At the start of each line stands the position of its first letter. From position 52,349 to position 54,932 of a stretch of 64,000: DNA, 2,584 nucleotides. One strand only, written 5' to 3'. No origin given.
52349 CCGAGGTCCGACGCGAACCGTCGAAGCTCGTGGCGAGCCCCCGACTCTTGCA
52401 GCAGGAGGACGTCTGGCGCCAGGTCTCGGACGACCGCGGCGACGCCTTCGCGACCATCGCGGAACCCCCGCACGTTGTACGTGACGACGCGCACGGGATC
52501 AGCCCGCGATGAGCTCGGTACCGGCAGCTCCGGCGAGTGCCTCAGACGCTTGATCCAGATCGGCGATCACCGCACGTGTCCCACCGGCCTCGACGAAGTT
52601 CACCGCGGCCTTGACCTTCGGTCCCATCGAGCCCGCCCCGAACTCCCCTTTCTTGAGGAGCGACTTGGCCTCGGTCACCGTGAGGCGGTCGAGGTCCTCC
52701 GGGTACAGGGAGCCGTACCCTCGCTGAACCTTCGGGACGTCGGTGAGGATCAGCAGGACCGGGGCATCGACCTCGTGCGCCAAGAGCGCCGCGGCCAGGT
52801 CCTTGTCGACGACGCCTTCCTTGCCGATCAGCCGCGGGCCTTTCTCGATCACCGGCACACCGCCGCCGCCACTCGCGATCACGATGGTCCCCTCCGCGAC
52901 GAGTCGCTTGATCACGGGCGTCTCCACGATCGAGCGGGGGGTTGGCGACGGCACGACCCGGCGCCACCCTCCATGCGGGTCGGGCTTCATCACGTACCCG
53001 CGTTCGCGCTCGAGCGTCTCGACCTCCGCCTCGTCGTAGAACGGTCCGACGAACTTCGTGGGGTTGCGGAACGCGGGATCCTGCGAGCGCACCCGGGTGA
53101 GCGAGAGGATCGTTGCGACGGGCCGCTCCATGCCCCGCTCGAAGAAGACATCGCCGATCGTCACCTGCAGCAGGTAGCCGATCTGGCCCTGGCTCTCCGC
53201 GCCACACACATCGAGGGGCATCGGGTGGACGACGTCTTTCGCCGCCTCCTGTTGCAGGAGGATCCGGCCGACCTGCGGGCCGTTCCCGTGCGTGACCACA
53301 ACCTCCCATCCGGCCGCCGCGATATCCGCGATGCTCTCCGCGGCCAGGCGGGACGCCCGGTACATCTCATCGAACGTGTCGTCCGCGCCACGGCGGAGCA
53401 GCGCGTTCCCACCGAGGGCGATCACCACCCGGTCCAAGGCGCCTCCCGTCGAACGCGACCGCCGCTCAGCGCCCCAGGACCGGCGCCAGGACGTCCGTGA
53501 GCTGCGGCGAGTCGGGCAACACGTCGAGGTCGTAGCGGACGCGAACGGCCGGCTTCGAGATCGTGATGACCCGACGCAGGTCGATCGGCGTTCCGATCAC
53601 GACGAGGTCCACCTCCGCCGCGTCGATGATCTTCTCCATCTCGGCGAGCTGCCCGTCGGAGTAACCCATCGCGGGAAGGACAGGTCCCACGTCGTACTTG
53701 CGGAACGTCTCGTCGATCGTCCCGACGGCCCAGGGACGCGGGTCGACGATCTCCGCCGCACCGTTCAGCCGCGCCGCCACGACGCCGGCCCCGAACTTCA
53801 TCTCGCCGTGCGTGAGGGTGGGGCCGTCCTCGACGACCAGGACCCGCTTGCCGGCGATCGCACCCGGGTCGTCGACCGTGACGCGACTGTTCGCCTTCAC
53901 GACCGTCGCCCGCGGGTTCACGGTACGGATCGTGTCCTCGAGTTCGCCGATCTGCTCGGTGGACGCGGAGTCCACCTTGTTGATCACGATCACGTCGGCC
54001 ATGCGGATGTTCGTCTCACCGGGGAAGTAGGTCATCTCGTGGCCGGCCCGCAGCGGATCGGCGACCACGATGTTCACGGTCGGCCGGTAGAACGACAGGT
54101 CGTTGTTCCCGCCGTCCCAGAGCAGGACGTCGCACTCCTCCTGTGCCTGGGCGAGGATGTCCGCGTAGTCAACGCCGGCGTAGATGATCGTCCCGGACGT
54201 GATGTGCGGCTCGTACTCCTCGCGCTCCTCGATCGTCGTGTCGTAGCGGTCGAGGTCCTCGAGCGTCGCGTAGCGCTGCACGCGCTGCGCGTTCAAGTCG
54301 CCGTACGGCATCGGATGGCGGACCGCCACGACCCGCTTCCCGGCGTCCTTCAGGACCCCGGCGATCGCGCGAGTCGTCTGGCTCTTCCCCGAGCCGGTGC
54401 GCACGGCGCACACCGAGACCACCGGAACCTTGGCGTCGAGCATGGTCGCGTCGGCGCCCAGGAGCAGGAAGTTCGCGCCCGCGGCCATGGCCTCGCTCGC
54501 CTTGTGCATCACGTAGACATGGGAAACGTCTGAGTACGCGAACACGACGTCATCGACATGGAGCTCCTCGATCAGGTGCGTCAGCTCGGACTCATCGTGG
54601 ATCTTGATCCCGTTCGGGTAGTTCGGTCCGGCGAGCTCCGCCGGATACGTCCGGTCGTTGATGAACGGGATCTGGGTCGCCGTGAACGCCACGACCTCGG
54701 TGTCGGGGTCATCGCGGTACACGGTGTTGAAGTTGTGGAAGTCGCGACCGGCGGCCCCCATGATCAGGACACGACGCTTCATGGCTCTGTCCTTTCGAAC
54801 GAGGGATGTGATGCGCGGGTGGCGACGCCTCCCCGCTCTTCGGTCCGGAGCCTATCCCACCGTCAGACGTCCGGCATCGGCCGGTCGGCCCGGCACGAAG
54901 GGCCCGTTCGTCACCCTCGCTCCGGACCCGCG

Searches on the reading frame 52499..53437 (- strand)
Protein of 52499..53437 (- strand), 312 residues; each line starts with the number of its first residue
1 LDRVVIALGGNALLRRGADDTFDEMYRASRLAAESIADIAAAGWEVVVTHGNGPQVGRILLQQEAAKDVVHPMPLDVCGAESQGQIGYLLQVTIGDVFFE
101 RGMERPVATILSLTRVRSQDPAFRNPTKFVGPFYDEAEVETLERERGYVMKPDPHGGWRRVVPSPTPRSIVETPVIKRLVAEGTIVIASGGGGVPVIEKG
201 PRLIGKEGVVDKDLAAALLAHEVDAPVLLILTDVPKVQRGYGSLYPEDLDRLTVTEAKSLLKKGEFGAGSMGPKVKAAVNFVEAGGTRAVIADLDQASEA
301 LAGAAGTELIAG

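Call 75: search_protein_families(library=pfam, proteins=[window:52499-53437:-], max_evalue=0.0001)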
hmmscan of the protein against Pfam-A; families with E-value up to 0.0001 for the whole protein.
window:52499-53437:- (312 aa): 1 family
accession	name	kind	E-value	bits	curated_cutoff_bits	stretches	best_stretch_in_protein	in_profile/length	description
PF00696.33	AA_kinase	-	1.8e-27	97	24.9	1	3-293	2-234/234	Amino acid kinase family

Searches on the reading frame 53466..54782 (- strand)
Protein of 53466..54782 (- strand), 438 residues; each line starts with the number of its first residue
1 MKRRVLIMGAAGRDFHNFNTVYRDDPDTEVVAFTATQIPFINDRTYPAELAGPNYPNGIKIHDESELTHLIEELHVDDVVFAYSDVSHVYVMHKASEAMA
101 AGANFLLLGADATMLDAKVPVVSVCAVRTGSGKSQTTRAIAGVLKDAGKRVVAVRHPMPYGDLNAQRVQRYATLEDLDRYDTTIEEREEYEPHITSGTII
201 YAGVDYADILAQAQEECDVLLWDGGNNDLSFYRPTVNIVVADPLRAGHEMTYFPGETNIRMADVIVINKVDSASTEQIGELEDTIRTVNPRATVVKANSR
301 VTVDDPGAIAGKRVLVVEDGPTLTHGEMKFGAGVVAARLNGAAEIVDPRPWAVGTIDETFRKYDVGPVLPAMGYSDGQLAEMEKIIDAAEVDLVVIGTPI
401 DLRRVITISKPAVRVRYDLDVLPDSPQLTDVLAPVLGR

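Call 75: search_protein_families(library=pfam, proteins=[window:53466-54782:-], max_evalue=0.0001)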
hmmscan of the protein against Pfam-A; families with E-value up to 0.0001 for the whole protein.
window:53466-54782:- (438 aa): 1 family
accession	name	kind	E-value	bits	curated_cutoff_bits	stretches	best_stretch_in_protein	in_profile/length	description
PF02492.25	cobW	-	1.6e-05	25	20.7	1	237-295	120-179/180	CobW/HypB/UreG, nucleotide-binding domain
